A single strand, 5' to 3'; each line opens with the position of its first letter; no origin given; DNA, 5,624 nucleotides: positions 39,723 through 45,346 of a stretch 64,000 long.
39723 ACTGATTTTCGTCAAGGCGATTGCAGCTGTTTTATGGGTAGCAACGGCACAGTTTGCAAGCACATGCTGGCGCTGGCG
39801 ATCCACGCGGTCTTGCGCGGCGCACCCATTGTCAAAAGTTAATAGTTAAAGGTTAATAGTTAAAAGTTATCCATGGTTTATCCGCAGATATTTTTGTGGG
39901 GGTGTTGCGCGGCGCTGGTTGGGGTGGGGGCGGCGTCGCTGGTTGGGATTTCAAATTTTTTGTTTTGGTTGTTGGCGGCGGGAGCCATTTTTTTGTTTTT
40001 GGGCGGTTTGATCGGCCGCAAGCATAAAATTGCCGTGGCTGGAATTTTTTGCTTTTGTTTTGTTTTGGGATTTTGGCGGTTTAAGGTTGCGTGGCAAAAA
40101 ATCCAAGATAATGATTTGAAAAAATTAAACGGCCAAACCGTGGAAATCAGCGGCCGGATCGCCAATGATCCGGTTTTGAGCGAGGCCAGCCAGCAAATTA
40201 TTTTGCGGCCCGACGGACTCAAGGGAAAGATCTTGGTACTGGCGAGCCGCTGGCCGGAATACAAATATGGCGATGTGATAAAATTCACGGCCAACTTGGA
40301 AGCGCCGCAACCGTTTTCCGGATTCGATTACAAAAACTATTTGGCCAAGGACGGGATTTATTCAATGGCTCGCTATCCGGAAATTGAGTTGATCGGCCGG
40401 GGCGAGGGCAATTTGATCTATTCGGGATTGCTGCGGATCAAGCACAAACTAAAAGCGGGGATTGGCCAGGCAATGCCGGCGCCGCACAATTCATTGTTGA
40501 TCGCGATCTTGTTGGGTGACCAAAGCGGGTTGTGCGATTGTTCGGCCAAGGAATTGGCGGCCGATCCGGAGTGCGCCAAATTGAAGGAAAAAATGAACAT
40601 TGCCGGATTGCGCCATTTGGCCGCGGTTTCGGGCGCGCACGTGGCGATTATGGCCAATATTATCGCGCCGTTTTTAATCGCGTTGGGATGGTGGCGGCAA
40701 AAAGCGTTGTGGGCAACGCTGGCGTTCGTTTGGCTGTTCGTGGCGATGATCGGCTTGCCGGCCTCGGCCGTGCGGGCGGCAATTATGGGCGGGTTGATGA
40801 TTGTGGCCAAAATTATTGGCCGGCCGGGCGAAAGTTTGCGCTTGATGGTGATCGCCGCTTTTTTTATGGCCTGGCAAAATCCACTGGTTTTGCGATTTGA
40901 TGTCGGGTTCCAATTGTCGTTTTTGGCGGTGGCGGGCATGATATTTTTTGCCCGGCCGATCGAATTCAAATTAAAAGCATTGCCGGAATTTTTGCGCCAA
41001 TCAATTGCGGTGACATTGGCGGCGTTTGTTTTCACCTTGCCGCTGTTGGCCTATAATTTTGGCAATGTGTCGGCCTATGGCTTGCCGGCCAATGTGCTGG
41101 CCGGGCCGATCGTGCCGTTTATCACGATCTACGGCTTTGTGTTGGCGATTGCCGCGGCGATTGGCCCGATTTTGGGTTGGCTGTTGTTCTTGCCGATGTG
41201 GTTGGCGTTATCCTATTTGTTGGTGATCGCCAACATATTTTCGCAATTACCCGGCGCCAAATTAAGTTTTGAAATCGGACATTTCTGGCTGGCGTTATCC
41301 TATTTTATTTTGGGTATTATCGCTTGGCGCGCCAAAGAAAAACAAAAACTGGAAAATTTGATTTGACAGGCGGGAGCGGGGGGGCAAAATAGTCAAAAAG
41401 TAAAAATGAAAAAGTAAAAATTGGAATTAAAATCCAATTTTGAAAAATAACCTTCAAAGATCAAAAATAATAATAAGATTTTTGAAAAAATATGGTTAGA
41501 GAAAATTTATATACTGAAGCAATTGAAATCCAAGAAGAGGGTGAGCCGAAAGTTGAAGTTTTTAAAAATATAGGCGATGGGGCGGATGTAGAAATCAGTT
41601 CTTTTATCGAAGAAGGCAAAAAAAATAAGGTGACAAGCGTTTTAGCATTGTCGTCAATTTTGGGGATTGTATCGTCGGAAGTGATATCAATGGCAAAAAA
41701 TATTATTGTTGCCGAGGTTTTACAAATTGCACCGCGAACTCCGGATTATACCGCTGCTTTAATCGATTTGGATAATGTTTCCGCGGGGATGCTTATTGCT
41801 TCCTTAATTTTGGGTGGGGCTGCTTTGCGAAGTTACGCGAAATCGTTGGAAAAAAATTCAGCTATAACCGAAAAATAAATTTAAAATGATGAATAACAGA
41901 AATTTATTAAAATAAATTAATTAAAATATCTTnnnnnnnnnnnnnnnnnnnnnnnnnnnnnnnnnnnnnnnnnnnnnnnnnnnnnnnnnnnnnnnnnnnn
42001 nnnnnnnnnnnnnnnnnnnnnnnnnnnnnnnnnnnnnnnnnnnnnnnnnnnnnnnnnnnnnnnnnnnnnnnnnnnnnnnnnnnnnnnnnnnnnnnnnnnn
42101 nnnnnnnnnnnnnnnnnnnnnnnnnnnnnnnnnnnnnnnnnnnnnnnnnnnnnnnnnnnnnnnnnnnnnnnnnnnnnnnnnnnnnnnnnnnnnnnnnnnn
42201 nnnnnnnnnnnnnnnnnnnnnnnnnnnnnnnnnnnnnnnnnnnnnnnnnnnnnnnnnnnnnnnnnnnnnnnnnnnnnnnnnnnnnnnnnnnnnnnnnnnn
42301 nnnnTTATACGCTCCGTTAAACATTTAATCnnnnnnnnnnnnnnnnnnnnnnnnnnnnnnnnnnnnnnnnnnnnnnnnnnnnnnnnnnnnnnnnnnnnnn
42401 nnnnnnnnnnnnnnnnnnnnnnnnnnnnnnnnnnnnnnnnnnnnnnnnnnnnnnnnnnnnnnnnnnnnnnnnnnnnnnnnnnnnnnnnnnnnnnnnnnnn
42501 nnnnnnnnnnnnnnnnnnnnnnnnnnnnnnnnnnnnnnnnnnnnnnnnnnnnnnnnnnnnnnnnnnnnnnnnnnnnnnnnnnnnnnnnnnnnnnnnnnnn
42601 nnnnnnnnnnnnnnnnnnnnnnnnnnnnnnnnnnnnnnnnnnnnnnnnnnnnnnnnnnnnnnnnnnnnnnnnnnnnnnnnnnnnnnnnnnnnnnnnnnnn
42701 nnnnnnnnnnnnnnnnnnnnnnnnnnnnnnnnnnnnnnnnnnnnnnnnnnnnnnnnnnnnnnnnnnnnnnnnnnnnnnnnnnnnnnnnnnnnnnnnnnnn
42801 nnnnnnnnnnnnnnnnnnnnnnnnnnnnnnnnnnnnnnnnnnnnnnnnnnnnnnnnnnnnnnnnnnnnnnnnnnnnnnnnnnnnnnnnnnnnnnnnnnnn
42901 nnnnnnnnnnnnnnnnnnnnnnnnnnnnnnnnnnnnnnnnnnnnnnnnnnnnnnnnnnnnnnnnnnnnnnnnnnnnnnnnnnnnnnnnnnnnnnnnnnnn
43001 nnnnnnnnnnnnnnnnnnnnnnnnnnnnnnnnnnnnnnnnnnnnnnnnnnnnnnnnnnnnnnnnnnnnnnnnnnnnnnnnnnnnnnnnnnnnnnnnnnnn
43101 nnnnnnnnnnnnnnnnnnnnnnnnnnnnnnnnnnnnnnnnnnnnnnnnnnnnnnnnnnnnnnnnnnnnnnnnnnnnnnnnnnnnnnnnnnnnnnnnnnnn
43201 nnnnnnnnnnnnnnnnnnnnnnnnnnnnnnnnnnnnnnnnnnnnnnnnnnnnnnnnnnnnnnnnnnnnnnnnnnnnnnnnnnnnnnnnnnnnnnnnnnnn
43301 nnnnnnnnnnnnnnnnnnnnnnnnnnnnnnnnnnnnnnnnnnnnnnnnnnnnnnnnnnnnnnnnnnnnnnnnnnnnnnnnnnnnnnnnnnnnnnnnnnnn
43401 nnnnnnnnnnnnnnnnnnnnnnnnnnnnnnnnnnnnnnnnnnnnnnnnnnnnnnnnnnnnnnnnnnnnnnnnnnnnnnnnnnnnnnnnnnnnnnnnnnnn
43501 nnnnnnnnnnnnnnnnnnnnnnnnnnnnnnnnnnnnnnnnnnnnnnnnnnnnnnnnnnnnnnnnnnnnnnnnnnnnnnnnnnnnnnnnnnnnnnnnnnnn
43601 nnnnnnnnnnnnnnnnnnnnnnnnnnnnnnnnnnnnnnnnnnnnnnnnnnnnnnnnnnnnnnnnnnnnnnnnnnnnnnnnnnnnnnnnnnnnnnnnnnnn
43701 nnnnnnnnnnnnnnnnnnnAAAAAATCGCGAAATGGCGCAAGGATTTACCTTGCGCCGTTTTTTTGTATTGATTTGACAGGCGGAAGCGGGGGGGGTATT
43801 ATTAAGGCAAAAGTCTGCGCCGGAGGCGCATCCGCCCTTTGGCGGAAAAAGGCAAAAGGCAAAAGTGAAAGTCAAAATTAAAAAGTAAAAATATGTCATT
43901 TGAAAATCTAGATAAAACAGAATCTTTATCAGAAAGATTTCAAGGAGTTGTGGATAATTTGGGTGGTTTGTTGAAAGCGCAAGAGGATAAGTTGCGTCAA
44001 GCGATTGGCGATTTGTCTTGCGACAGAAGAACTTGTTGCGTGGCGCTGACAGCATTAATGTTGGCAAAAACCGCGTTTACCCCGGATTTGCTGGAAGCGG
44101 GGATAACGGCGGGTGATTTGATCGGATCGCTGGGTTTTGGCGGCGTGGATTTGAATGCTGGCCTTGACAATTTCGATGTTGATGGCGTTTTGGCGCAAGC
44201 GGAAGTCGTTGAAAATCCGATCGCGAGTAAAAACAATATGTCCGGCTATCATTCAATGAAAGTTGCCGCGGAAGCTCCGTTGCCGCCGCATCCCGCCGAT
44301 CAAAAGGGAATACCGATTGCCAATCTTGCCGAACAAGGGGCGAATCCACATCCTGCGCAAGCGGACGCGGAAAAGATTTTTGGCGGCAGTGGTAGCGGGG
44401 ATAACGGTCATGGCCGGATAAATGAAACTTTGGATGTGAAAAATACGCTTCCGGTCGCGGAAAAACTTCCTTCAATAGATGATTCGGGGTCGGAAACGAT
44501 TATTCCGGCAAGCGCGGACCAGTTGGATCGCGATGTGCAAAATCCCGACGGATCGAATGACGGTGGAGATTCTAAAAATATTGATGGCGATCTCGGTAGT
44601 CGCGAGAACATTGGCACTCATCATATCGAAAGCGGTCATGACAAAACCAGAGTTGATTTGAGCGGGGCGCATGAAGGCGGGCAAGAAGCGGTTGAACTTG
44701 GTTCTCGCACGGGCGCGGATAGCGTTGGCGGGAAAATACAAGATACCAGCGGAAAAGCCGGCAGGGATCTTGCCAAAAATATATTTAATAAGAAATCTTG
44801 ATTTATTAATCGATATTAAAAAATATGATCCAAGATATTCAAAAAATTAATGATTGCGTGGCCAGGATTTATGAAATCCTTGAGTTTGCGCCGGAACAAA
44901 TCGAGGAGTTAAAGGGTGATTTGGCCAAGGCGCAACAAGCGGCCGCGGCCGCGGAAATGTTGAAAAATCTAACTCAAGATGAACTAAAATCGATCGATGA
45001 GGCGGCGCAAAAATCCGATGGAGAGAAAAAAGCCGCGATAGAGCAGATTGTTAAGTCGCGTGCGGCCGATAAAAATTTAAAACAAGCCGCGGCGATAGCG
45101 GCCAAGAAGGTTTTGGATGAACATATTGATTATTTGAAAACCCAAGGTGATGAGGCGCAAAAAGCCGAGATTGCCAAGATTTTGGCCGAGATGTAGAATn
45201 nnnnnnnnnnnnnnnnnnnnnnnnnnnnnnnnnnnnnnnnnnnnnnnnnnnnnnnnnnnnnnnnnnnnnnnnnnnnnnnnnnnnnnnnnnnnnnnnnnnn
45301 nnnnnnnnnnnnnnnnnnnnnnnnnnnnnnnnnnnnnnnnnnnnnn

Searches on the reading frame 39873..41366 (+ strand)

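Call 10: search_protein_families(library=pfam, proteins=[window:39873-41366:+], max_evalue=0.01)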
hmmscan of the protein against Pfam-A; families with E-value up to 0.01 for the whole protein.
window:39873-41366:+ (497 aa): 2 families
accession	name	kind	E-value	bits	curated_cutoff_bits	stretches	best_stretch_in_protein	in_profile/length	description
PF03772.21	Competence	-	4.7e-47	161.1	23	1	236-488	12-267/270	Competence protein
PF13567.11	DUF4131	-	8.7e-22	78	31.6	1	29-173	5-164/165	Domain of unknown function (DUF4131)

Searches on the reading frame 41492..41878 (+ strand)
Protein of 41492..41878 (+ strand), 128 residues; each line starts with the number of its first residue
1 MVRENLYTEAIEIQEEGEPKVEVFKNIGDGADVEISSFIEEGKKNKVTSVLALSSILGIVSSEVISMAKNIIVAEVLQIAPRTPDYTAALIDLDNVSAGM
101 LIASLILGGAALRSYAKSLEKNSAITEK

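Call 10: search_protein_families(library=pfam, proteins=[window:41492-41878:+], max_evalue=0.01)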
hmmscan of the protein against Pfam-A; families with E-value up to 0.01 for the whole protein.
window:41492-41878:+ (128 aa): 0 families

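Call 32: search_protein_families(library=ncbifam, proteins=[window:41492-41878:+], max_evalue=0.1)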
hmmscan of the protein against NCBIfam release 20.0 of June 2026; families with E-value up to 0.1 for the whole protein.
window:41492-41878:+ (128 aa): 0 families

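Call 54: search_protein_families(library=padloc, proteins=[window:41492-41878:+], max_evalue=0.01)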
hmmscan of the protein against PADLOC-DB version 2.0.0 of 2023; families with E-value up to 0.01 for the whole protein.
window:41492-41878:+ (128 aa): 0 families

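Call 55: search_protein_families(library=phrogs, proteins=[window:41492-41878:+], max_evalue=0.01)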
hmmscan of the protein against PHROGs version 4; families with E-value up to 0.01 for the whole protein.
window:41492-41878:+ (128 aa): 0 families

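Call 61: find_encoding_contigs(protein=window:41492-41878:+, flank=600, max_places=10)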
Protein window:41492-41878:+ (128 aa): 8 contigs read that carry it; 7 places shown.
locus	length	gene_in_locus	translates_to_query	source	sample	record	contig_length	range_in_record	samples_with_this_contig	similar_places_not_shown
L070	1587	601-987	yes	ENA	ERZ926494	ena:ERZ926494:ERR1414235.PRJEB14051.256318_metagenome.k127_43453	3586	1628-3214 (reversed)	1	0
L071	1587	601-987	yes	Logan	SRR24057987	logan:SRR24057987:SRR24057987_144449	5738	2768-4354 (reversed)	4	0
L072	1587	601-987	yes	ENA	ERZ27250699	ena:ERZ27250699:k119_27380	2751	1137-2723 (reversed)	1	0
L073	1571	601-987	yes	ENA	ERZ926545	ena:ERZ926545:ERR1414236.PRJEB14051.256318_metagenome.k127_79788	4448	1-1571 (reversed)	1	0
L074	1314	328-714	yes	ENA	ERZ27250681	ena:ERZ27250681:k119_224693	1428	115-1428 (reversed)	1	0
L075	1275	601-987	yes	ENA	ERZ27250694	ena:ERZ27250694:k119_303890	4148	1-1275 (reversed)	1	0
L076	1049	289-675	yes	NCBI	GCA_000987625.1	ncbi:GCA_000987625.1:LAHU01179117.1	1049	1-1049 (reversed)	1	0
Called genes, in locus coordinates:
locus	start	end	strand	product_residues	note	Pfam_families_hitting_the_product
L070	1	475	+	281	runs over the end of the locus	?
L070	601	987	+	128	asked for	-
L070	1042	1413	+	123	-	-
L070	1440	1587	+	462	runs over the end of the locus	PF13173:AAA_14, PF13401:AAA_22 (faint), PF13635:DUF4143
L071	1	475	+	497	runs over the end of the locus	PF13567:DUF4131, PF03772:Competence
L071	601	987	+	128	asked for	-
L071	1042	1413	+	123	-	-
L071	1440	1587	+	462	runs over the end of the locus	PF13173:AAA_14, PF13401:AAA_22 (faint), PF13635:DUF4143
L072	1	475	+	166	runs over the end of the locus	?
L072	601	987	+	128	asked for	-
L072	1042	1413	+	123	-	-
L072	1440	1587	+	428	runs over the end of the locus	?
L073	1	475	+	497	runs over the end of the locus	PF13567:DUF4131, PF03772:Competence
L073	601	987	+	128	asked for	-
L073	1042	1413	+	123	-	-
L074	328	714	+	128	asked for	-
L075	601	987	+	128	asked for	-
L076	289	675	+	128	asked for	-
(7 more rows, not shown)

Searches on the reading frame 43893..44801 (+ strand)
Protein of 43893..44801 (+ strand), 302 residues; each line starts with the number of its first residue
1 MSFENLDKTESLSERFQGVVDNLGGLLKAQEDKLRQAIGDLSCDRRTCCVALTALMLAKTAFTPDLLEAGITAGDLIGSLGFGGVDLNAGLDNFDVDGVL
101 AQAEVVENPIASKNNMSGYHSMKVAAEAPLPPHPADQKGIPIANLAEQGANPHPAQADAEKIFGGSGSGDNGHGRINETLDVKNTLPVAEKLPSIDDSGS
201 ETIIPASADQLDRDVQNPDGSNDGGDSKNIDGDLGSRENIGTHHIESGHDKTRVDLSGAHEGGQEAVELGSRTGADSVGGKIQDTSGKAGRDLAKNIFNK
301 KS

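Call 10: search_protein_families(library=pfam, proteins=[window:43893-44801:+], max_evalue=0.01)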
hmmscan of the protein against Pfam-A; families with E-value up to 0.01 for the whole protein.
window:43893-44801:+ (302 aa): 0 families

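Call 17: find_encoding_contigs(protein=window:43893-44801:+, flank=10000, max_places=10)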
Protein window:43893-44801:+ (302 aa): 1 contig read that carries it; 1 place shown.
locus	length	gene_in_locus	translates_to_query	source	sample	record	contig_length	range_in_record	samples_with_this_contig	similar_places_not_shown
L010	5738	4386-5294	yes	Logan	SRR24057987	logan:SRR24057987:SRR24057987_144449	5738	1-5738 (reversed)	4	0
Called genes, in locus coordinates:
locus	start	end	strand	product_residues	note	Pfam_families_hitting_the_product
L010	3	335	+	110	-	?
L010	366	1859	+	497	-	PF13567:DUF4131, PF03772:Competence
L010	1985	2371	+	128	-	-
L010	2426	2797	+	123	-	-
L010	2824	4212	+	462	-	PF13173:AAA_14, PF13401:AAA_22 (faint), PF13635:DUF4143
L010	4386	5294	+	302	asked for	-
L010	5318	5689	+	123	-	-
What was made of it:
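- Tried and rejected: One look-up (call 17) was wasted on a protein that exists only in the window's own strain.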

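Call 32: search_protein_families(library=ncbifam, proteins=[window:43893-44801:+], max_evalue=0.1)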
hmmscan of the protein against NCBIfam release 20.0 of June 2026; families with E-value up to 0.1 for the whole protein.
window:43893-44801:+ (302 aa): 1 family
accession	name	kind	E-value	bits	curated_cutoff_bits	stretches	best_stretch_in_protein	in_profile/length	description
NF051445.1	HblB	equivalog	0.032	13.2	750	1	11-122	191-294/466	hemolysin BL regulatory component HblB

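Call 54: search_protein_families(library=padloc, proteins=[window:43893-44801:+], max_evalue=0.01)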
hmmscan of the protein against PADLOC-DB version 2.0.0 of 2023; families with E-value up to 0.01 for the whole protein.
window:43893-44801:+ (302 aa): 0 families

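Call 55: search_protein_families(library=phrogs, proteins=[window:43893-44801:+], max_evalue=0.01)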
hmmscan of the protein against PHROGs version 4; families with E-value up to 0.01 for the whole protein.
window:43893-44801:+ (302 aa): 0 families

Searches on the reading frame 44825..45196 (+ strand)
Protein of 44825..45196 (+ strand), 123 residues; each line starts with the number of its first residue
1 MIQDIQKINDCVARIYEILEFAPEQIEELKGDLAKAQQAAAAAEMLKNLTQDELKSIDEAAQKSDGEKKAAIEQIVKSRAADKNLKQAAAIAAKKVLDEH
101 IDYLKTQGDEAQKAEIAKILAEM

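Call 10: search_protein_families(library=pfam, proteins=[window:44825-45196:+], max_evalue=0.01)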
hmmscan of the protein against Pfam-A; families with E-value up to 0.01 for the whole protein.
window:44825-45196:+ (123 aa): 0 families

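Call 12: find_encoding_contigs(protein=window:44825-45196:+, flank=3000, max_places=10)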
Protein window:44825-45196:+ (123 aa): 9 contigs read that carry it; 9 places shown.
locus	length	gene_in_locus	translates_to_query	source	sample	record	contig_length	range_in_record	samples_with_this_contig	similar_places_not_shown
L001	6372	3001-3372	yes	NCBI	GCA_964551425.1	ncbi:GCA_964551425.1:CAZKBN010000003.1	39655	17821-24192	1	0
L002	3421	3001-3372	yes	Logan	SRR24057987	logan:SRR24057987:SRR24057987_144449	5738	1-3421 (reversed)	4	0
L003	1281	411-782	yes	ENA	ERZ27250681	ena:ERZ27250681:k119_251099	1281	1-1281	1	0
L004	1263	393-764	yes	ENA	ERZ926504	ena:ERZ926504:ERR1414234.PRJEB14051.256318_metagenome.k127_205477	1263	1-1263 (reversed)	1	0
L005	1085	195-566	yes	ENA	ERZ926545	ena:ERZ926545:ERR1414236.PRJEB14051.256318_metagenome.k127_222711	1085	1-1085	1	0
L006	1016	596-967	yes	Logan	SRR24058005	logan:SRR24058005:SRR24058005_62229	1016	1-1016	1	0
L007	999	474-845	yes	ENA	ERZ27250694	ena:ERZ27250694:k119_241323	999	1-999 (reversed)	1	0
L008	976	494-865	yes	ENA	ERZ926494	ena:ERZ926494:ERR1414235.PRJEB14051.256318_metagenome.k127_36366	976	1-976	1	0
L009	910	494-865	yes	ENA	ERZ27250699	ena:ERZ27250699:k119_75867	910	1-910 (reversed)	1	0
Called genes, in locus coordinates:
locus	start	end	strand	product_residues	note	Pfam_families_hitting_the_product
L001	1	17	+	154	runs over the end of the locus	-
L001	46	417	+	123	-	-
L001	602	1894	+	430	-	PF13173:AAA_14, PF13401:AAA_22 (faint), PF13635:DUF4143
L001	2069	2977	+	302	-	-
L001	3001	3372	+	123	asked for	-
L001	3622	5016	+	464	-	PF22053:DUF6938 (faint)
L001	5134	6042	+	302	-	-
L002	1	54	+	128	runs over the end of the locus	-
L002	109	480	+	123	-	-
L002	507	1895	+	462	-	PF13173:AAA_14, PF13401:AAA_22 (faint), PF13635:DUF4143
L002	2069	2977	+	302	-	-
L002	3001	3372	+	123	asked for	-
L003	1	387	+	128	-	?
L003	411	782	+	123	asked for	-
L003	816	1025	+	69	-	-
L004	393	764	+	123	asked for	-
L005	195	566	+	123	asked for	-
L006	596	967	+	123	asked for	-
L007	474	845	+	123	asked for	-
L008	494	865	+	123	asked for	-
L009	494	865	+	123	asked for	-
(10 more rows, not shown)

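Call 18: find_encoding_contigs(protein=window:44825-45196:+, flank=10000, max_places=1)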
Protein window:44825-45196:+ (123 aa): 9 contigs read that carry it; 1 place shown.
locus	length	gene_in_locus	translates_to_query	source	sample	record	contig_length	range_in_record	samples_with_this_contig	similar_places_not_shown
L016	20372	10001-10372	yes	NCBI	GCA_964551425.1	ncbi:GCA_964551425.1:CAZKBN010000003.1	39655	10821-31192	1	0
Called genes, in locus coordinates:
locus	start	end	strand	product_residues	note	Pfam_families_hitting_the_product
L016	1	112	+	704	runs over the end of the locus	PF03477:ATP-cone, PF13597:NRDD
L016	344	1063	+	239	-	-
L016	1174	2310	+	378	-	-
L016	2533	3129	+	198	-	-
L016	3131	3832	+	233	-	PF08843:AbiEii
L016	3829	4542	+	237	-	PF13353:Fer4_12, PF04055:Radical_SAM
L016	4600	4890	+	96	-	PF04434:SWIM (weak)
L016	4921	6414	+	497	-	PF13567:DUF4131, PF03772:Competence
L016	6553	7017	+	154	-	-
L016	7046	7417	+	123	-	-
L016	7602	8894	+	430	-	PF13173:AAA_14, PF13401:AAA_22 (faint), PF13635:DUF4143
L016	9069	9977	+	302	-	-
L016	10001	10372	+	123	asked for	-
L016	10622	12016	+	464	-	PF22053:DUF6938 (faint)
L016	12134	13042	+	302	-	-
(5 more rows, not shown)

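Call 31: search_solved_structures(query=A3, max_evalue=1)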
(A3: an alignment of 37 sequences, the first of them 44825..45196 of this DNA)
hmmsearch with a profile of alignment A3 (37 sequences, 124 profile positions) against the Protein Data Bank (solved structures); distinct sequences matched with E-value up to 1: 4.
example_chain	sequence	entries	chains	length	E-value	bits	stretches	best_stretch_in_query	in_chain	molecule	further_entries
9u78_A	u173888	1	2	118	0.023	18.2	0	29-83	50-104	Single Chain Protein of De Novo Designed Helix Bundles-4EH2 with KDPV Loop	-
2c5j_A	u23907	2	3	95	0.076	16.5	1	95-124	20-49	T-SNARE AFFECTING A LATE GOLGI COMPARTMENT PROTEIN 1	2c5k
1tje_A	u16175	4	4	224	0.44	14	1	46-102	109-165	Threonyl-tRNA synthetase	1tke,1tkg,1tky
7pau_7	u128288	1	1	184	0.78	13.2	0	54-113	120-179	Ribosome-recycling factor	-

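Call 32: search_protein_families(library=ncbifam, proteins=[window:44825-45196:+], max_evalue=0.1)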
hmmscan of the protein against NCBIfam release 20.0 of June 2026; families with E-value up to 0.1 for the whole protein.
window:44825-45196:+ (123 aa): 1 family
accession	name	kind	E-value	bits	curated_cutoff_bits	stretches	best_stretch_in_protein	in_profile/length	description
NF001646.0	PRK00420.1-3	equivalog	0.045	14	117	1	67-112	49-94/117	hypothetical protein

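Call 35: predict_structure(alignment_id=A3)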
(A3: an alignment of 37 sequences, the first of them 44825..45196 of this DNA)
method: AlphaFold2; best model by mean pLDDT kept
length: 123 residues; sequences in the alignment: 37
mean_pLDDT: 89.3   pTM: 0.71
mean pLDDT of the five models: 89.3, 88.7, 88.4, 87.2, 86.9
residues with pLDDT >= 90: 63; 70-90: 57; 50-70: 3; < 50: 0
segments of 3 or more residues with pLDDT < 50: none
pLDDT, mean of each block of 10 residues (from residue 1): 76 95 94 92 88 88 84 86 88 93 94 95 86
secondary structure, 60 per line:
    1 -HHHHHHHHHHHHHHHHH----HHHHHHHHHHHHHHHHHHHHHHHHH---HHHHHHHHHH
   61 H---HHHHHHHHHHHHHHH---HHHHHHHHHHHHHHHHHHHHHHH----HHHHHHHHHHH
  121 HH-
elements in order: H2-18 H23-47 H51-61 H65-79 H83-105 H110-122

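Call 40: fold_search(model_id=the predicted structure, library=pdb)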
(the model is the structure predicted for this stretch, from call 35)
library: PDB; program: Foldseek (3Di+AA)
matches with E <= 10: 73; with E <= 0.001: 0
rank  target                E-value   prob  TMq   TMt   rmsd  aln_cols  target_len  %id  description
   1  5ihf_A                6.2e-01  0.35  0.32  0.36  10.6       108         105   19  Salmonella Typhimurium VirG-like (STV) protein (released 2017-03-08)
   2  2y39                  6.9e-01  0.15  0.24  0.26  10.5       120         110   22  Ni-bound form of Cupriavidus metallidurans CH34 CnrXs (released 2011-03-30)
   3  5io8_B                9.2e-01  0.28  0.33  0.37  10.6       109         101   19  Salmonella Typhimurium VirG-like (STV) protein at 2.19 Angstrom resolution solved by Iodine SAD. (released 2017-03-15)
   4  4wwb                  1.0e+00  0.21  0.33  0.35   9.2       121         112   19  High-resolution structure of the Ni-bound form of the Y135F mutant of C. metallidurans CnrXs (released 2015-02-11)
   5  5ihf_B                1.2e+00  0.30  0.34  0.37  10.5       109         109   20  Salmonella Typhimurium VirG-like (STV) protein (released 2017-03-08)
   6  4afl_E                1.4e+00  0.15  0.24  0.28  12.2        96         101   24  The crystal structure of the ING4 dimerization domain reveals the functional organization of the ING family of chromat (released 2012-02-22)
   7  3epv_A                1.5e+00  0.28  0.38  0.41   8.9       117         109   15  X-ray Structure of the Metal-sensor CnrX in both the Apo- and Copper-bound Forms (released 2008-11-25)
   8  5io8_A                1.6e+00  0.23  0.35  0.39  10.8       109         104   18  Salmonella Typhimurium VirG-like (STV) protein at 2.19 Angstrom resolution solved by Iodine SAD. (released 2017-03-15)
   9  3zg1_D                1.8e+00  0.09  0.25  0.27   9.7       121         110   21  NI-BOUND FORM OF M123A MUTANT OF CUPRIAVIDUS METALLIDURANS CH34 CNRXS (released 2013-10-23)
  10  4wwf_A                2.3e+00  0.18  0.35  0.37  10.3       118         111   14  High-resolution structure of two Ni-bound forms of the M123C mutant of C. metallidurans CnrXs (released 2015-02-11)
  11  3zg1_A                2.3e+00  0.11  0.28  0.30   9.6       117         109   19  NI-BOUND FORM OF M123A MUTANT OF CUPRIAVIDUS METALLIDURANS CH34 CNRXS (released 2013-10-23)
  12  8p4y                  2.3e+00  0.07  0.27  0.19  17.2       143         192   18  Coiled-coil protein origami triangle (released 2023-08-02)
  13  2y3b                  2.5e+00  0.15  0.34  0.37  10.0       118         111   17  Co-bound form of Cupriavidus metallidurans CH34 CnrXs (released 2011-03-30)
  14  2y3h_C                2.5e+00  0.14  0.34  0.38   8.6       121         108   17  E63Q mutant of Cupriavidus metallidurans CH34 CnrXs (released 2011-03-30)
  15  5f4y_A                2.6e+00  0.11  0.31  0.25  11.1       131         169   15  Structure of the SD2 domain of Human Shroom2 (released 2016-10-19)
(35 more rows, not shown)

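Call 54: search_protein_families(library=padloc, proteins=[window:44825-45196:+], max_evalue=0.01)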
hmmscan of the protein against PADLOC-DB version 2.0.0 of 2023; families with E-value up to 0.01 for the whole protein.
window:44825-45196:+ (123 aa): 0 families

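Call 55: search_protein_families(library=phrogs, proteins=[window:44825-45196:+], max_evalue=0.01)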
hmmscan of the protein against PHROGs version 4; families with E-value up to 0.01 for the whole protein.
window:44825-45196:+ (123 aa): 0 families
